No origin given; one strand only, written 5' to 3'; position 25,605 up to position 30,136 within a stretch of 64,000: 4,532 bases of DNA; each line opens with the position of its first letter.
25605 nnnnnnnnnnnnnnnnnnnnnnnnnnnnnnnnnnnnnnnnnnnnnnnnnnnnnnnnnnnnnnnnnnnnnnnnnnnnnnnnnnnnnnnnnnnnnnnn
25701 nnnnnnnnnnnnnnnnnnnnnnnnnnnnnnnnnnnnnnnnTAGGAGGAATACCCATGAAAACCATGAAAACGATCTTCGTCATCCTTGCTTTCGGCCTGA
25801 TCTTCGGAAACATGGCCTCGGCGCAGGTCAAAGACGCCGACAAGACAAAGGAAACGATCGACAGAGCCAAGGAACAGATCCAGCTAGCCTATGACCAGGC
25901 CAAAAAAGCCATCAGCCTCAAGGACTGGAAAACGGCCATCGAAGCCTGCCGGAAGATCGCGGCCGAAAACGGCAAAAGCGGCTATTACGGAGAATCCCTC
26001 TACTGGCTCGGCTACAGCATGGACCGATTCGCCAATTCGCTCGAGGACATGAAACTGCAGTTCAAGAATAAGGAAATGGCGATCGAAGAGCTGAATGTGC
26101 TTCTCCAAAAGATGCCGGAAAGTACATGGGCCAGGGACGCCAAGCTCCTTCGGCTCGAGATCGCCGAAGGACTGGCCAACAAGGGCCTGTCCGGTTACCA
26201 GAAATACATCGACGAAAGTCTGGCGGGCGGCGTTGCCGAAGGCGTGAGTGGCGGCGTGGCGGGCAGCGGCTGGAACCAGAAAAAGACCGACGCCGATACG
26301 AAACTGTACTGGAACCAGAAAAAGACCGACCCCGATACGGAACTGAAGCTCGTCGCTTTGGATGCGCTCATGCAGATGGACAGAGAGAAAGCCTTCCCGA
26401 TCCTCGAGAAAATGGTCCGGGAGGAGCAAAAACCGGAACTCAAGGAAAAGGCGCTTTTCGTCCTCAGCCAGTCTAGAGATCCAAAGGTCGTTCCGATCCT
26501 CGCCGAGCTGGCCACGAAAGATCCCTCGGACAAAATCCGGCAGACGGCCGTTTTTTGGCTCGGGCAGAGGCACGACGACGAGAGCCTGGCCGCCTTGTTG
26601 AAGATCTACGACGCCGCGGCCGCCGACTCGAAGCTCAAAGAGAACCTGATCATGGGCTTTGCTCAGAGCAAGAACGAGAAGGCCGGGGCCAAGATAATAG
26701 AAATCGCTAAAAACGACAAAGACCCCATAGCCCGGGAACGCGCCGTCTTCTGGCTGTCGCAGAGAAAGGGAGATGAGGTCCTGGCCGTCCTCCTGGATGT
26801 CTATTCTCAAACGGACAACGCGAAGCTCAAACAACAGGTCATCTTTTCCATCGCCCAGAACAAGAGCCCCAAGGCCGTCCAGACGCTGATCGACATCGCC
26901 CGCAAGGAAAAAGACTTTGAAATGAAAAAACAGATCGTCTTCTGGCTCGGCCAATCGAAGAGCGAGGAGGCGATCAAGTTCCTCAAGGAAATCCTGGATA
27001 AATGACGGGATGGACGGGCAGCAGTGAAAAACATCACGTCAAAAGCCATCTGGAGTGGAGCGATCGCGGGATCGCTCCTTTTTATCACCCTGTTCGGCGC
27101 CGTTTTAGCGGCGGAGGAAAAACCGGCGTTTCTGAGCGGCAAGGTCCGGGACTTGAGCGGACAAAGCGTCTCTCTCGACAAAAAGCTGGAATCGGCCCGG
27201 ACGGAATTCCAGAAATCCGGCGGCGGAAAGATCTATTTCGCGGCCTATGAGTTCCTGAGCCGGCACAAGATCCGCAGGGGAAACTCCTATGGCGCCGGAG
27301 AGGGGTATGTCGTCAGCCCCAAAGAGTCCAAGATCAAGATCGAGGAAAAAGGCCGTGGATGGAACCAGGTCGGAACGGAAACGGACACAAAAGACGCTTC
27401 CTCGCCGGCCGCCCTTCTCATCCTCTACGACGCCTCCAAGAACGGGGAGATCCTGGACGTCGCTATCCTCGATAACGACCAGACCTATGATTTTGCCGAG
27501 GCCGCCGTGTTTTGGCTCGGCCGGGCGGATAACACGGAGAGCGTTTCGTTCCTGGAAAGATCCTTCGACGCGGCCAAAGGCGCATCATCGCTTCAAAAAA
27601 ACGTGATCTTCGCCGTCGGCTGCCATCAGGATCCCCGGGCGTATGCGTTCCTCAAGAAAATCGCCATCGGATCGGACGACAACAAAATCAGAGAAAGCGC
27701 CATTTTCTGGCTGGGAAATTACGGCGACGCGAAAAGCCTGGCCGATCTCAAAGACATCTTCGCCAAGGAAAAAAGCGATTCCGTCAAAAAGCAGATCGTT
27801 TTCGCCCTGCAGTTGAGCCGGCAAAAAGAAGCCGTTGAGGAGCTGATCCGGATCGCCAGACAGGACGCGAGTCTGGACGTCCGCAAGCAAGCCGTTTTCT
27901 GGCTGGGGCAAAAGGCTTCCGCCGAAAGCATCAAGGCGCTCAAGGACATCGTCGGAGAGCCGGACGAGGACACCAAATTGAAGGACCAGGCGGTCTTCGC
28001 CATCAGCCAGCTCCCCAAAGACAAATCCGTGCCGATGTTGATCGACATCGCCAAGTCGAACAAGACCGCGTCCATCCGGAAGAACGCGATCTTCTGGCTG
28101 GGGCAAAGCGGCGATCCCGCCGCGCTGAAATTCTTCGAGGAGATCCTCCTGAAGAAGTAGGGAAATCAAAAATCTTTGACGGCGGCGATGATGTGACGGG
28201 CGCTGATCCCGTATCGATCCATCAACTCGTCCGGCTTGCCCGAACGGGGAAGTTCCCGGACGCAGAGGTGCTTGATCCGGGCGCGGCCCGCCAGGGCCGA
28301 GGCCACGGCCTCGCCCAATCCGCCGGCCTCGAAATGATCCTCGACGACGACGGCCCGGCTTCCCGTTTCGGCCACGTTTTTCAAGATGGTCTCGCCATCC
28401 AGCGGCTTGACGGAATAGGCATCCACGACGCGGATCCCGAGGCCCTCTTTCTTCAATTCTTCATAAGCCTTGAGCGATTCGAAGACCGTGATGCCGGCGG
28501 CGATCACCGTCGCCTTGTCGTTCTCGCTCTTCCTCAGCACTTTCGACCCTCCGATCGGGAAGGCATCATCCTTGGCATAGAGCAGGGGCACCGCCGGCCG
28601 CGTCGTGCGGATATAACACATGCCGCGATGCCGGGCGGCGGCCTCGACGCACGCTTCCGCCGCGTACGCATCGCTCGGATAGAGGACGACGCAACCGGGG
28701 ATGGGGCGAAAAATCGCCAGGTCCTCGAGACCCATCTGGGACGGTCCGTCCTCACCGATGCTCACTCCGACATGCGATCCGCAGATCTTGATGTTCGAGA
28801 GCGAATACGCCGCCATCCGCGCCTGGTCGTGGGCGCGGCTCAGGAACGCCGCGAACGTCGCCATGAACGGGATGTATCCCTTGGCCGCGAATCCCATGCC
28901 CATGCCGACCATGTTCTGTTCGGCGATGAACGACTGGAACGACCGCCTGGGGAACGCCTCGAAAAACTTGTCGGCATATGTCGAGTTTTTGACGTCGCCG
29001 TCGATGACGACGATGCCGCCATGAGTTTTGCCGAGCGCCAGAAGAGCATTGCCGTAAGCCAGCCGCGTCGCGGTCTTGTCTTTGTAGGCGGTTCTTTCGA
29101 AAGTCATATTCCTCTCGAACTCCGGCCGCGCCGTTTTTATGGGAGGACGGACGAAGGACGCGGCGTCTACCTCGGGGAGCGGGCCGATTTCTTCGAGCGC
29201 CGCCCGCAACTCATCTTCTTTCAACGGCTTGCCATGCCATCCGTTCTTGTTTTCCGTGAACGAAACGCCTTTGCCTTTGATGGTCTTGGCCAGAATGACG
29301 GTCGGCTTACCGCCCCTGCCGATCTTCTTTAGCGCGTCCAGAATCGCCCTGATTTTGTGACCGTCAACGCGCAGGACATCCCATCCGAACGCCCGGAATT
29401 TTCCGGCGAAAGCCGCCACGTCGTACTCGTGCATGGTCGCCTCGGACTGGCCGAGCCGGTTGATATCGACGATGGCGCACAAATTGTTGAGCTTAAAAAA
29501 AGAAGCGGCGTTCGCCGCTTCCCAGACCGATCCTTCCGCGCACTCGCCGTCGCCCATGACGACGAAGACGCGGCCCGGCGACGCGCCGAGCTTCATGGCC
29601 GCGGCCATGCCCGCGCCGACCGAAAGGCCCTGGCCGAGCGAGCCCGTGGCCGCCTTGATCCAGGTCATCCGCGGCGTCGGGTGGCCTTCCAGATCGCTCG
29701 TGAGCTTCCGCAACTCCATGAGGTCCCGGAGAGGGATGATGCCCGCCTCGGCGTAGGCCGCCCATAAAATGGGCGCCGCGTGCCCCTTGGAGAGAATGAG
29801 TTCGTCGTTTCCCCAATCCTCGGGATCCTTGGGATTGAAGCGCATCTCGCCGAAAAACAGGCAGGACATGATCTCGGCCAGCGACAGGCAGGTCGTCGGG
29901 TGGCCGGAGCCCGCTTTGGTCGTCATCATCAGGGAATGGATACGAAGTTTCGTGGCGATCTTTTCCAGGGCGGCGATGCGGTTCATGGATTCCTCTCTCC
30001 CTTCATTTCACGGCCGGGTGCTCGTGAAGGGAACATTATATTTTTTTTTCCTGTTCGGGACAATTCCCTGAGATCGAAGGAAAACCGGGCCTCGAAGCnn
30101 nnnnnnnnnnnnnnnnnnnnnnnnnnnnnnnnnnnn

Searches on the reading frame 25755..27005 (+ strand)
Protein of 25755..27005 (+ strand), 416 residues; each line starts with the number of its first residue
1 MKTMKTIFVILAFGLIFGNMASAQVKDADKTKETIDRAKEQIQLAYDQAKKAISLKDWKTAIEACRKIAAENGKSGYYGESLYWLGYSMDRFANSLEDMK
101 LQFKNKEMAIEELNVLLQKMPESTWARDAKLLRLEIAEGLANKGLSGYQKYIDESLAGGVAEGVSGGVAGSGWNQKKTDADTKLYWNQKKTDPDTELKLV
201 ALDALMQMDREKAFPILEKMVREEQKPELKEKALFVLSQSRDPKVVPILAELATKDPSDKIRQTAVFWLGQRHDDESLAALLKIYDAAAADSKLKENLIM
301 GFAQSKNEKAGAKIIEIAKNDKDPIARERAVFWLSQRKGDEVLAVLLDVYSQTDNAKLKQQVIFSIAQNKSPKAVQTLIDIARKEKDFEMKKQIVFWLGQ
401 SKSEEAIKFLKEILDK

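Call 55: search_protein_families(library=pfam, proteins=[window:25755-27005:+], max_evalue=0.00001)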
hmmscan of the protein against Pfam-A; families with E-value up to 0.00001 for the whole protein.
window:25755-27005:+ (416 aa): 3 families
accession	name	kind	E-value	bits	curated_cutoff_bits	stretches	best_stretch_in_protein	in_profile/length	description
PF13646.12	HEAT_2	-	1.3e-29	102.7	27.7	3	191-266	10-84/88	HEAT repeats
PF03130.22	HEAT_PBS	-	3.2e-13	49.2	20.9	0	261-284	1-24/27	PBS lyase HEAT-like repeat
PF11838.14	ERAP1_C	-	1.1e-07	32.1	38.2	0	247-384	109-258/318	ERAP1-like C-terminal domain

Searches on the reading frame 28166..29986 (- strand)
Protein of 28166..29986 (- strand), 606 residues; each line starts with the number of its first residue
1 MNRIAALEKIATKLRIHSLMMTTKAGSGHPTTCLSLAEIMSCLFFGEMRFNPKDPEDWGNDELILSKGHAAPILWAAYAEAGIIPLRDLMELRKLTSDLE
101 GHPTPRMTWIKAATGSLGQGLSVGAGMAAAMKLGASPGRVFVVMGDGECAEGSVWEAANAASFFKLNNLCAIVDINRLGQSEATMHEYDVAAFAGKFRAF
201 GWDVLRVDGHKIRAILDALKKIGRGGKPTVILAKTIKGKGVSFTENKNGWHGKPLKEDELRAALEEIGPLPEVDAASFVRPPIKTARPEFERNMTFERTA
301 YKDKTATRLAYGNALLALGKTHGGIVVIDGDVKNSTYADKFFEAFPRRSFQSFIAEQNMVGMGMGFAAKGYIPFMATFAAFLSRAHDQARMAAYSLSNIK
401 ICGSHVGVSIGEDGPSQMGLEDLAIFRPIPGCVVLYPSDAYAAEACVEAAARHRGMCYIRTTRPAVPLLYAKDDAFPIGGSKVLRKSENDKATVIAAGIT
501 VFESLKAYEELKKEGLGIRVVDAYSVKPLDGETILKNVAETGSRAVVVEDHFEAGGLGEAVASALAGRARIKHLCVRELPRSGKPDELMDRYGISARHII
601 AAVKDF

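Call 55: search_protein_families(library=pfam, proteins=[window:28166-29986:-], max_evalue=0.00001)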
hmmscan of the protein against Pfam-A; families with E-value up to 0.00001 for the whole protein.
window:28166-29986:- (606 aa): 5 families
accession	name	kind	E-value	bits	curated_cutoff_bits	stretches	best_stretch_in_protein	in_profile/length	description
PF00456.26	Transketolase_N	-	8.7e-43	147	22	1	9-270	4-278/334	Transketolase, thiamine diphosphate binding domain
PF02779.29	Transket_pyr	-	1.1e-42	146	27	1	304-466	2-172/174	Transketolase, pyrimidine binding domain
PF02780.25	Transketolase_C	-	1.7e-28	99.5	25.9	1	482-599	2-124/124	Transketolase, C-terminal domain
PF00676.26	E1_dh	-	8.9e-10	38.4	22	1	109-221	95-206/300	Dehydrogenase E1 component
PF13292.11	DXP_synthase_N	-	6.8e-06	26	21.2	0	113-177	109-172/274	1-deoxy-D-xylulose-5-phosphate synthase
